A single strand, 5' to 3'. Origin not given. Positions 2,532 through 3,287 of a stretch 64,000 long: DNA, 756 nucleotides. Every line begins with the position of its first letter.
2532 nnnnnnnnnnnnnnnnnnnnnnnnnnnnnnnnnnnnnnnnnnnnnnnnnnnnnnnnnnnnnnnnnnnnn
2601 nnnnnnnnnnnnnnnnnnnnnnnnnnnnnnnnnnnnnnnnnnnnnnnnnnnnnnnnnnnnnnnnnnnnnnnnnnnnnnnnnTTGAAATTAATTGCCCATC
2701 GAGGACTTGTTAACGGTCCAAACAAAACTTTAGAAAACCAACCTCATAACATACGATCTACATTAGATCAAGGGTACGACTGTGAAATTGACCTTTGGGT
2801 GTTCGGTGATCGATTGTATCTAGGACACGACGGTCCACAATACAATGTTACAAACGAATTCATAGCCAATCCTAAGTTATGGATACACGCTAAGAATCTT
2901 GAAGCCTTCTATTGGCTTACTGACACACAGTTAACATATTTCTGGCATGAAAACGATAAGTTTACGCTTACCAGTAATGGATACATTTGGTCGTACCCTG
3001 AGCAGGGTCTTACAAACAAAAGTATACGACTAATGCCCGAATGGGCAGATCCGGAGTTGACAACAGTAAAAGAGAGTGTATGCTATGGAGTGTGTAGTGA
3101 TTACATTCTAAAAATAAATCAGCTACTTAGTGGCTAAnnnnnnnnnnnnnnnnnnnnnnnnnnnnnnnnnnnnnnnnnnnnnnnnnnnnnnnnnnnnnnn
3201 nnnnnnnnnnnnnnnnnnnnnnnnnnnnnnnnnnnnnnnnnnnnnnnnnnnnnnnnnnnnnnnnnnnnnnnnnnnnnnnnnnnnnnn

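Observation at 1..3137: RuBisCO large-subunit-like protein embedded in a sugar-nucleotide-type gene cluster on a phage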

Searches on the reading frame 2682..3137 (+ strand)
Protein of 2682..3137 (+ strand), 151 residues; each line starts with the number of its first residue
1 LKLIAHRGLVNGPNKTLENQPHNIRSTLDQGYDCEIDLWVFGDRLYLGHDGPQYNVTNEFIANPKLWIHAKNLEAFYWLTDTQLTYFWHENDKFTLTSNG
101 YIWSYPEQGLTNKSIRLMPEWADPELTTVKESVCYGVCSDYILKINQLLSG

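Call 3: search_protein_families(library=pfam, proteins=[window:2682-3137:+], max_evalue=0.01)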
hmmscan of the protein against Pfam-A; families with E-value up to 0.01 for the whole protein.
window:2682-3137:+ (151 aa): 0 families

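Call 8: search_protein_families(library=ncbifam, proteins=[window:2682-3137:+], max_evalue=0.01)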
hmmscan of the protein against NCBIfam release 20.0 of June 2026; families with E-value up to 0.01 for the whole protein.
window:2682-3137:+ (151 aa): 0 families

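Call 47: search_solved_structures(query=A2, max_evalue=1, show_alignments=2)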
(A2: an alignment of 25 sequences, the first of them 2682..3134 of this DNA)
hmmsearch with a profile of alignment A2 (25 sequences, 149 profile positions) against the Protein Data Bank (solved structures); distinct sequences matched with E-value up to 1: 8.
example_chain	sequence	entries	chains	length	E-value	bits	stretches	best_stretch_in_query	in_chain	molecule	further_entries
3i10_A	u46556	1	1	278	4.7e-05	26.4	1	3-108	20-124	Putative Glycerophosphoryl diester phosphodiesterase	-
7e0v_A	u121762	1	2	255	0.00073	22.6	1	2-52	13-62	Glycerophosphodiester phosphodiesterase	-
7wwc_A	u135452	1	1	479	0.0025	20.9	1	3-52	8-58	beta-1,3(4)-glucanase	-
7ww4_A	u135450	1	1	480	0.0025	20.9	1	3-52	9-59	beta-1,3(4)-glucanase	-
7e2a_A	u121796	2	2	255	0.008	19.2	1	2-51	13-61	Glycerophosphodiester phosphodiesterase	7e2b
3no3_A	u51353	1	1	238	0.15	15.1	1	2-52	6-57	glycerophosphodiester phosphodiesterase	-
1v8e_A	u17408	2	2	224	0.33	14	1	6-53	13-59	putative glycerophosphoryl diester phosphodiesterase | Glycerophosphoryl Diester Phosphodiesterase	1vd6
4oec_A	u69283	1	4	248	0.43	13.6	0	2-52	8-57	Glycerophosphoryl diester phosphodiesterase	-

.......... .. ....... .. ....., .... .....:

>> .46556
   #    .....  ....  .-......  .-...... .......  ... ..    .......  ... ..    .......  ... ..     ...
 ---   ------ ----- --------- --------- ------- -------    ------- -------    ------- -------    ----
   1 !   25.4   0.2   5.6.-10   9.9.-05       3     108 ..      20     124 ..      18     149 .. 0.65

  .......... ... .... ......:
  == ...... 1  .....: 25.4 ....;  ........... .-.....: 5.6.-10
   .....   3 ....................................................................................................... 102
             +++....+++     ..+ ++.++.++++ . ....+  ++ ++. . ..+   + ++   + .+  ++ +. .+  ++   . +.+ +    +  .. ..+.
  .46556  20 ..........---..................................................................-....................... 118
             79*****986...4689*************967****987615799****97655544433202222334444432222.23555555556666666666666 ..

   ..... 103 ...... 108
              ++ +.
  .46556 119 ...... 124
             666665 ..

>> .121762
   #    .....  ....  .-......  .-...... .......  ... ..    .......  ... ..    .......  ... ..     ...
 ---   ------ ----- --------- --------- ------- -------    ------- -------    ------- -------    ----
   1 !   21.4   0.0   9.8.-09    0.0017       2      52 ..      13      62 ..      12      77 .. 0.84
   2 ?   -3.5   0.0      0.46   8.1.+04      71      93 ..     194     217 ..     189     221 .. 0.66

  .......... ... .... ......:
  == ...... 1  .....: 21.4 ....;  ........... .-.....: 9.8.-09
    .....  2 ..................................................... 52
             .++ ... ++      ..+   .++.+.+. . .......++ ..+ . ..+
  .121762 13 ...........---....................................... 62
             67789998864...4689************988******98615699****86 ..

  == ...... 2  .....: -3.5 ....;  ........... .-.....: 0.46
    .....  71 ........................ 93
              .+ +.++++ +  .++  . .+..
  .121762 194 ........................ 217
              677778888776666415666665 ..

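Call 82: search_protein_families(library=padloc, proteins=[window:2682-3137:+], max_evalue=0.01)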
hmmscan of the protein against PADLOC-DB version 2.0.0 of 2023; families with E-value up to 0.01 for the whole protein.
window:2682-3137:+ (151 aa): 0 families
